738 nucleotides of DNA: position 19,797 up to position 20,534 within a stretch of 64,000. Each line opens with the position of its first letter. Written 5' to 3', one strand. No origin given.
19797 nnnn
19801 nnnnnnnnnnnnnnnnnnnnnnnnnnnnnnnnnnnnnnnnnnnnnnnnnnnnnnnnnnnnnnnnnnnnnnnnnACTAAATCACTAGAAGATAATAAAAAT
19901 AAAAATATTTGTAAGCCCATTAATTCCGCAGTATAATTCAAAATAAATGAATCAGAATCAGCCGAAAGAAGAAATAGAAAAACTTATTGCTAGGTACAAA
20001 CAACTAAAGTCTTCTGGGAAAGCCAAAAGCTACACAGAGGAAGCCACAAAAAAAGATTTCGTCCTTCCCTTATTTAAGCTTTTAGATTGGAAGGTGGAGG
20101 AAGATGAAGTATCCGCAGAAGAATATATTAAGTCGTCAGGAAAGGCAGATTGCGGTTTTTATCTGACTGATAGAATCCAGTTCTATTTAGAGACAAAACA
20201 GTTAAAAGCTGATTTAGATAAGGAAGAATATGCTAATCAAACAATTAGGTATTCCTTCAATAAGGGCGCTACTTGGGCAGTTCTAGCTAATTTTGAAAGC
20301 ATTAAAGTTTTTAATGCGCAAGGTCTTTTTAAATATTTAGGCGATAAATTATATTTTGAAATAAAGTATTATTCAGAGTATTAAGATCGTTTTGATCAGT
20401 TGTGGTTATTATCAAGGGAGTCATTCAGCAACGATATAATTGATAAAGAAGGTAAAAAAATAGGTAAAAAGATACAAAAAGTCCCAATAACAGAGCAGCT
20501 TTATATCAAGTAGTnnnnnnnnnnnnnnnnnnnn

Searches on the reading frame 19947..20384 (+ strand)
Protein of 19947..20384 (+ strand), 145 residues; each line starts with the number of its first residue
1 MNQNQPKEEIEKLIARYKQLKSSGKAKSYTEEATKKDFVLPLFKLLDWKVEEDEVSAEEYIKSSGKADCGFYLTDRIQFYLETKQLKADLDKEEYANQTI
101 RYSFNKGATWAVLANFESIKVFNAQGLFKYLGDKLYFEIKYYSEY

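Call 49: search_protein_families(library=pfam, proteins=[window:19947-20384:+])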
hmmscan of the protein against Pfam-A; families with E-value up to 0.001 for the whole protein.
window:19947-20384:+ (145 aa): 1 family
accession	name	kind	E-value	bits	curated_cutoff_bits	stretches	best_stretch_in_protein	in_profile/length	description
PF04313.20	HSDR_N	-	0.00091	19.6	25.1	0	29-62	2-35/198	Type I restriction enzyme R protein N terminus (HSDR_N)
